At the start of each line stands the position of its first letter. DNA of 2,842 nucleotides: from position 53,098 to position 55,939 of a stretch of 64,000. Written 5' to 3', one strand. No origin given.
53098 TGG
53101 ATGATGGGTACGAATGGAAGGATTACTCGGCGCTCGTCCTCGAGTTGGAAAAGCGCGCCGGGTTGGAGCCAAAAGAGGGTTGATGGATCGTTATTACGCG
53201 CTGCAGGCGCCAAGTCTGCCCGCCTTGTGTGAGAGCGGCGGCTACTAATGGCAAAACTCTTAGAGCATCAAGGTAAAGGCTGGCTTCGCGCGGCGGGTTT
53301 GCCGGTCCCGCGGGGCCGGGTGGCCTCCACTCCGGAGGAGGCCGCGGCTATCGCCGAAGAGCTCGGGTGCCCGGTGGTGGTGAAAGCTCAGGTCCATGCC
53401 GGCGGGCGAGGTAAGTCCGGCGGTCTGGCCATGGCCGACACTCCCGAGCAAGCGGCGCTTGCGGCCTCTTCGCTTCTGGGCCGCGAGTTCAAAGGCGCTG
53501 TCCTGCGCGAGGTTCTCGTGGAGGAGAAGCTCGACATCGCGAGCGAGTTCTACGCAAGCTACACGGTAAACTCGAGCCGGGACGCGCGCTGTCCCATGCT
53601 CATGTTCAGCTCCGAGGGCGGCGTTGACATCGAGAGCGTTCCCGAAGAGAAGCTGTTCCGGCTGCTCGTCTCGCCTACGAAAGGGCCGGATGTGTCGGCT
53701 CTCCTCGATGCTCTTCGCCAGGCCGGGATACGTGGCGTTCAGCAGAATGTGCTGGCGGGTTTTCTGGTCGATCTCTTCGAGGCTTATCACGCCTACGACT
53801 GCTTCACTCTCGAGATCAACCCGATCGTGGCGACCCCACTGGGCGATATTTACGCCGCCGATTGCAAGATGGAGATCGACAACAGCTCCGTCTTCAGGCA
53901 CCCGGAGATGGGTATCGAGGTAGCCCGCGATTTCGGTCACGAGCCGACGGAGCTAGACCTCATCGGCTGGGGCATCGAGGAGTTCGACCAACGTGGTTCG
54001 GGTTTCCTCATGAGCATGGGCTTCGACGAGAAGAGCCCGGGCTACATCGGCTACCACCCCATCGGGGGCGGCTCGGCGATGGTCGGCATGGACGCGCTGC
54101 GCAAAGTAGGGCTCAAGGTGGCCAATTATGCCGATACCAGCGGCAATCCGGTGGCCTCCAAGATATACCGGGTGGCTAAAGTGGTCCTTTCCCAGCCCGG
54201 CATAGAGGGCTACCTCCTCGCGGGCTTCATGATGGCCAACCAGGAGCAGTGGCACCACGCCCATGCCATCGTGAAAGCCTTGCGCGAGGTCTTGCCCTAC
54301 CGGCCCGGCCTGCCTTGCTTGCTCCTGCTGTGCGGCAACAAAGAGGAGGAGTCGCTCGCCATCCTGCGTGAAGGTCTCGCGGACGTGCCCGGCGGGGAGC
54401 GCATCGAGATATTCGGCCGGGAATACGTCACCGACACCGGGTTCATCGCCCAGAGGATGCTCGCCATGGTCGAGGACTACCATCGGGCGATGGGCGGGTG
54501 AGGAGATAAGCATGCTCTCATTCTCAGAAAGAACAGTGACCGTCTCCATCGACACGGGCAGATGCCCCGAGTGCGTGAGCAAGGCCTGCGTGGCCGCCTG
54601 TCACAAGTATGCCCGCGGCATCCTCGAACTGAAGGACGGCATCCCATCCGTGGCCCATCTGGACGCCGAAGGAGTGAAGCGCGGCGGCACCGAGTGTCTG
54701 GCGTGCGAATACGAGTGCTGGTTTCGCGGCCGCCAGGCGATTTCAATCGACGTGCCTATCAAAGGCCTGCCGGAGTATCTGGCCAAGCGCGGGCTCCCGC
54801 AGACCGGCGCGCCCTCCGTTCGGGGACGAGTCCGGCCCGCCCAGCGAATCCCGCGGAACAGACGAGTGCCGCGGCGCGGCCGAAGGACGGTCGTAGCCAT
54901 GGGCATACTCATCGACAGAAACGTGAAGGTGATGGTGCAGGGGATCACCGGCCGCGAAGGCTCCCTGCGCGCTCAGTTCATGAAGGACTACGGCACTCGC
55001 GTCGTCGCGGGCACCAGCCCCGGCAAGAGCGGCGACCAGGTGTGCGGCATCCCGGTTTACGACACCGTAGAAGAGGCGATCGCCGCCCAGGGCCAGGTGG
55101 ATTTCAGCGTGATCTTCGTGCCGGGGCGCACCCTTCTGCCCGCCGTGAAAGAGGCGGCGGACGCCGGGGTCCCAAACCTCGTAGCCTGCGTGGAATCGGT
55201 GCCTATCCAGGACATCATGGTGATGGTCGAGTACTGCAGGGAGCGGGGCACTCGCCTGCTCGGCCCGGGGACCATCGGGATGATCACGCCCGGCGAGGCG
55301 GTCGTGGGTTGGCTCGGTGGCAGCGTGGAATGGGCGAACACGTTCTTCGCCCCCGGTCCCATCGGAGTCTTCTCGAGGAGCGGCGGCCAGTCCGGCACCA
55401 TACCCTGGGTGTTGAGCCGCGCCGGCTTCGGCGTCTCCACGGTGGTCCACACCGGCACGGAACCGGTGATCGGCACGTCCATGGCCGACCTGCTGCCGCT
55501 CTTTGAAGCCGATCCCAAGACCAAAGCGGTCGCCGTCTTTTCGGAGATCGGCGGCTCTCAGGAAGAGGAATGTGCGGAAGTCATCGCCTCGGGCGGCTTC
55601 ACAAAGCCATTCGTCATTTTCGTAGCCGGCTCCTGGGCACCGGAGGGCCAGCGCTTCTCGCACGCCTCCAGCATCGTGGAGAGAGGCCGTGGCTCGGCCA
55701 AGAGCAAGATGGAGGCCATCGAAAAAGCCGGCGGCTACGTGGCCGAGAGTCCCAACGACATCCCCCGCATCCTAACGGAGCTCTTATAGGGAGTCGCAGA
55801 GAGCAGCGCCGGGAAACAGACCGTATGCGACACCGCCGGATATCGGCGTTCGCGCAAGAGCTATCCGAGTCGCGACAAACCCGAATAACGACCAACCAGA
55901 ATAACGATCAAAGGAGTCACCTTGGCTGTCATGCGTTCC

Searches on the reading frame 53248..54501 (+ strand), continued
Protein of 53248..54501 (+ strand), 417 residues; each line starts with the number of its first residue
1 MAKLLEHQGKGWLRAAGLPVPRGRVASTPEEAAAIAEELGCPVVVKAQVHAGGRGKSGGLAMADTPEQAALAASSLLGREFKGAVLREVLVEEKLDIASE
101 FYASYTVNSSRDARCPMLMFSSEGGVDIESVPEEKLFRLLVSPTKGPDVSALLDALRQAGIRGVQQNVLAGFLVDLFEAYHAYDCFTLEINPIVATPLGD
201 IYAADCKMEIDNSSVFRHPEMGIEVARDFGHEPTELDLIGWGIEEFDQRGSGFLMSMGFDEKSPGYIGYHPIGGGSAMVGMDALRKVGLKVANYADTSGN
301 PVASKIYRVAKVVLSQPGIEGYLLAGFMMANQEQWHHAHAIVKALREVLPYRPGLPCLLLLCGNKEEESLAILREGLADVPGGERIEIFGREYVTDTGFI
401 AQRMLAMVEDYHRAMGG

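Call 82: search_solved_structures(query=window:53248-54498:+, max_evalue=1e-10, show_alignments=1)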
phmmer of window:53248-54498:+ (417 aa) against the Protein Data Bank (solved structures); distinct sequences matched with E-value up to 1e-10: 19.
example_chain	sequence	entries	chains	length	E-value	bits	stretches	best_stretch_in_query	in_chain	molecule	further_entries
3ufx_B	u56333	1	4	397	4e-61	210.2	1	4-373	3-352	Succinyl-CoA synthetase beta subunit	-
6hxq_B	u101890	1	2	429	3.2e-38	134.8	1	14-331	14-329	Citryl-CoA synthetase large subunit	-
6mgg_B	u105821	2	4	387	4.6e-35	124.4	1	4-381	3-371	Succinate--CoA ligase [ADP-forming] subunit beta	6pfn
1jkj_B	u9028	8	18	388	2.4e-33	118.8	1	4-326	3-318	succinyl-CoA synthetase beta subunit | SUCCINYL-COA SYNTHETASE, BETA SUBUNIT | Succinyl-CoA synthetase beta chain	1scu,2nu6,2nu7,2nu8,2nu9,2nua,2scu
1cqi_B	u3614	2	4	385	2.4e-33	118.8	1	4-325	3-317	PROTEIN (SUCCINYL-COA SYNTHETASE BETA CHAIN) | SUCCINYL-COA SYNTHETASE BETA CHAIN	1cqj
6mel_B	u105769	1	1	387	2.5e-33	118.7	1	5-321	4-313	Succinate--CoA ligase [ADP-forming] subunit beta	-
1jll_B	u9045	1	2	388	1.6e-32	116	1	4-326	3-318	succinyl-CoA synthetase beta subunit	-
6g4q_B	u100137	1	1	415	2e-28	102.6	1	5-372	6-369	Succinate--CoA ligase [ADP-forming] subunit beta, mitochondrial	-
9swj_D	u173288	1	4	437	2.4e-28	102.3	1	5-373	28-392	Succinate--CoA ligase [ADP-forming] subunit beta, mitochondrial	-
6hxj_A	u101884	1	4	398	1.6e-26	96.3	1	1-374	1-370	ATP-citrate lyase beta-subunit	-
1euc_B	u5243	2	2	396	8.8e-25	90.6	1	1-371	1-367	SUCCINYL-COA SYNTHETASE, BETA CHAIN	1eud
2fp4_B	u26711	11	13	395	1.9e-24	89.5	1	4-371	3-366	Succinyl-CoA ligase [GDP-forming] beta-chain, mitochondrial | Succinyl-CoA ligase [GDP-forming] subunit beta, mitochondrial | Succinate--CoA ligase [GDP-forming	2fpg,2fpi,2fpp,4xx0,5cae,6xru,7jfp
6wcv_B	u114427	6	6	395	2.8e-22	82.3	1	4-375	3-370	Succinate--CoA ligase [GDP-forming] subunit beta, mitochondrial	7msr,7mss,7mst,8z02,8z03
6no2_A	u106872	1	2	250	1.7e-18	69.9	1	6-216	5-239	Succinate--CoA ligase [ADP-forming] subunit beta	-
6no5_A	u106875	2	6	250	1.7e-18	69.9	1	6-216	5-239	Succinate--CoA ligase [ADP-forming] subunit beta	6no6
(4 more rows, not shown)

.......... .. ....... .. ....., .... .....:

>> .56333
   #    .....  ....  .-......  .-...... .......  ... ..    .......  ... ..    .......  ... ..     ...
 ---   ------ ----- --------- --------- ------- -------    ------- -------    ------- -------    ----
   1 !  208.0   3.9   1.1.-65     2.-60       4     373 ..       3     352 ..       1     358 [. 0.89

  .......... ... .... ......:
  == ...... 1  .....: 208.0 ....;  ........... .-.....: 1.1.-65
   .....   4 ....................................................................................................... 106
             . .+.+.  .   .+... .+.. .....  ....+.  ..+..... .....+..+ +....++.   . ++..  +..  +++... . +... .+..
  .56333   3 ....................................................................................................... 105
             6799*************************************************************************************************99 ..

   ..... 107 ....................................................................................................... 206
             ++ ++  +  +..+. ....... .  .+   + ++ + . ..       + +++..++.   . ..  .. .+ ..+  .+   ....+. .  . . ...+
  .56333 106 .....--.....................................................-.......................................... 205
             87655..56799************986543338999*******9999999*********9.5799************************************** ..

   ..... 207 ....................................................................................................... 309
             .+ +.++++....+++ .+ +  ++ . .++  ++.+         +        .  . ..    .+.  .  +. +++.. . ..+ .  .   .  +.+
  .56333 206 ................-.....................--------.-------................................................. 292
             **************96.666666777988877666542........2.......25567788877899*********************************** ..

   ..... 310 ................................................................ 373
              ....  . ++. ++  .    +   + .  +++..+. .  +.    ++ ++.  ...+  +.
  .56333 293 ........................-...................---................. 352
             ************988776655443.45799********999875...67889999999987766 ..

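Call 85: search_protein_families(library=pfam, proteins=[L056:6900-8627:+, L056:8635-9786:-, L056:9836-11623:-, L056:1979-3421:-, L056:1217-1963:+, L020:13737-14798:+, L020:15106-15771:-, L020:2639-4120:-, L020:960-2711:-, L056:12490-13893:-], max_evalue=0.00001)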
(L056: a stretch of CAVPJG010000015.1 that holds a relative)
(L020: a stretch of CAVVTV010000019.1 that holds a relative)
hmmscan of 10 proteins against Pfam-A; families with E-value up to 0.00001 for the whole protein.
L056:6900-8627:+ (575 aa): 4 families
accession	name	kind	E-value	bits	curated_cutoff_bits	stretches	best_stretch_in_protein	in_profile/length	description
PF01266.30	DAO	-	7.5e-60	203.7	27.9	1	32-386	1-351/353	FAD dependent oxidoreductase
PF16901.10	DAO_C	-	3e-32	111.6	31.4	1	409-532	1-124/126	C-terminal domain of alpha-glycerophosphate oxidase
PF12831.13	FAD_oxidored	-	2.9e-07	30.6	27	1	32-72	1-41/416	FAD dependent oxidoreductase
PF00890.30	FAD_binding_2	-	5.5e-06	26.3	20.4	0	32-248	1-209/414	FAD binding domain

L056:8635-9786:- (383 aa): 3 families
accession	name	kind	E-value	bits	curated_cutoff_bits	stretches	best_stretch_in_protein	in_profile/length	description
PF00107.32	ADH_zinc_N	-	1.5e-18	67.4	31.8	1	222-341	1-126/129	Zinc-binding dehydrogenase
PF13602.12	ADH_zinc_N_2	-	2.3e-17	64.6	27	1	253-378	1-134/134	Zinc-binding dehydrogenase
PF08240.17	ADH_N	-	2.1e-12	47.7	23.5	1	54-181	2-103/104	Alcohol dehydrogenase GroES-like domain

L056:9836-11623:- (595 aa): 2 families
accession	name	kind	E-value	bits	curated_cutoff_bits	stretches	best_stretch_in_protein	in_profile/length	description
PF01314.23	AFOR_C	-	7.6e-103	345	27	1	243-591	22-385/385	Aldehyde ferredoxin oxidoreductase, domains 2 & 3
PF02730.20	AFOR_N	-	4.6e-70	235.8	29.8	1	11-210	2-199/199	Aldehyde ferredoxin oxidoreductase, N-terminal domain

L056:1979-3421:- (480 aa): 3 families
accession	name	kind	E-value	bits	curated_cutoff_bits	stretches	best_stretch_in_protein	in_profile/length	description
PF12831.13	FAD_oxidored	-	8.3e-91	305.8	27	1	46-472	1-416/416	FAD dependent oxidoreductase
PF00890.30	FAD_binding_2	-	6.6e-08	32.6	20.4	0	47-81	2-36/414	FAD binding domain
PF01494.25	FAD_binding_3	-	3.9e-06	26.8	22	1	44-76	1-33/349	FAD binding domain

L056:1217-1963:+ (248 aa): 2 families
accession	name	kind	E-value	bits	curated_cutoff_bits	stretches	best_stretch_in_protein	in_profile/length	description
PF07702.18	UTRA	-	6.3e-37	126.9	23.8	1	99-235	3-140/141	UTRA domain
PF00392.27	GntR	-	8.9e-18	64.2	27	1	18-79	3-64/64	Bacterial regulatory proteins, gntR family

L020:13737-14798:+ (353 aa): 1 family
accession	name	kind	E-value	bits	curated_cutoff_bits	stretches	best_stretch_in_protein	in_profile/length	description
PF03547.23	Mem_trans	-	1.3e-07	31.1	25.7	0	84-172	40-133/343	Membrane transport protein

L020:15106-15771:- (221 aa): 2 families
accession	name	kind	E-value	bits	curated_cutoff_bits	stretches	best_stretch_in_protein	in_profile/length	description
PF00881.29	Nitroreductase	-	5.9e-22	79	23.5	2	55-107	3-55/167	Nitroreductase family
PF14512.11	TM1586_NiRdase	-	2.9e-08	34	27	0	71-107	159-195/215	Putative TM nitroreductase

L020:2639-4120:- (493 aa): 1 family
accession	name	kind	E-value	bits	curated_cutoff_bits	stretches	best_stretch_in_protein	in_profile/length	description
PF02347.22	GDC-P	-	1.7e-39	136.3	26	1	42-487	9-428/429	Glycine cleavage system P-protein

L020:960-2711:- (583 aa): 2 families
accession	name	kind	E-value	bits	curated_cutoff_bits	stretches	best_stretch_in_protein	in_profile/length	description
PF21478.3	GcvP2_C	-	1.9e-06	28.2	27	1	428-531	2-101/122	Glycine dehydrogenase, C-terminal domain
PF00266.25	Aminotran_5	-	4.7e-06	26.3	21.5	1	214-348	73-207/371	Aminotransferase class-V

L056:12490-13893:- (467 aa): 1 family
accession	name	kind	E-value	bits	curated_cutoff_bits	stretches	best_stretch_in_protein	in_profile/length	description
PF06253.16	MTTB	-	1.5e-112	376.6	25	1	7-464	32-491/500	Trimethylamine methyltransferase (MTTB)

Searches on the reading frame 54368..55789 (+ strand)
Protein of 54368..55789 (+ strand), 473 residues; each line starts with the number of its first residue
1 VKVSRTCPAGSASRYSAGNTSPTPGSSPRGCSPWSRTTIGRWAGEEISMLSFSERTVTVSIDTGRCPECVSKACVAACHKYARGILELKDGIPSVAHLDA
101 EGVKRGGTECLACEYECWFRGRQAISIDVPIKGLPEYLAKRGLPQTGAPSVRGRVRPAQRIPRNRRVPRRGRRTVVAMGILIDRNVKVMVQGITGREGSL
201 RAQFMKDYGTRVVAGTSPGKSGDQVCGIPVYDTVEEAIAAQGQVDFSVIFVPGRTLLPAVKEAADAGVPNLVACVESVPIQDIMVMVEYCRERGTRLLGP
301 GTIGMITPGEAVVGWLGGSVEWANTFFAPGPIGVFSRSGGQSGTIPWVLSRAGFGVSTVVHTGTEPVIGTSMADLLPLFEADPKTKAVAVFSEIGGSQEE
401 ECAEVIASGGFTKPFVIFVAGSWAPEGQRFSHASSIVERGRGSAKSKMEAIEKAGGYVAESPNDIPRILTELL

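Call 5: search_protein_families(library=pfam, proteins=[window:54368-55789:+], max_evalue=0.01)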
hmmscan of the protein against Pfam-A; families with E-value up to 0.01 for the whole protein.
window:54368-55789:+ (473 aa): 4 families
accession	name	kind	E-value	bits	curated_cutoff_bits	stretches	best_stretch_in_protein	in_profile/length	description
PF02629.25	CoA_binding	-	2.2e-19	70.4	22.3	1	184-273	2-93/97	CoA binding domain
PF13607.11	Succ_CoA_lig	-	5e-09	36.5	27.4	1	329-464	1-130/138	Succinyl-CoA ligase like flavodoxin domain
PF00549.24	Ligase_CoA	-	8.4e-08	32.8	24.5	1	346-454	12-125/128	CoA-ligase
PF13380.12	CoA_binding_2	-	2.4e-06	28.4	22.8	1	196-306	14-114/116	CoA binding domain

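Call 12: search_protein_families(library=ncbifam, proteins=[window:54512-55789:+], max_evalue=0.001)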
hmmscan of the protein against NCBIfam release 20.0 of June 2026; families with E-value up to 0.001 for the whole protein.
window:54512-55789:+ (425 aa): 5 families
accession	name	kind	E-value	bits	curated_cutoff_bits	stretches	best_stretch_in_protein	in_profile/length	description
NF004230.0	PRK05678.1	equivalog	1.3e-78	264.2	336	1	130-424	1-287/291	succinate--CoA ligase subunit alpha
TIGR01019.1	sucCoAalpha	subfamily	1.2e-77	261.1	353.2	1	132-425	1-286/286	succinate--CoA ligase subunit alpha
TIGR02717.1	AcCoA-syn-alpha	equivalog_domain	9e-20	70.7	567.15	1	173-417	45-280/447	acetate--CoA ligase alpha subunit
NF045494.1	AcCoALig_Archglob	equivalog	1.6e-09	36.8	1200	1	178-389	267-470/665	acetate--CoA ligase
NF004760.0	PRK06091.1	subfamily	0.00013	20.7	433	1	184-346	106-262/555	acyl-CoA synthetase FdrA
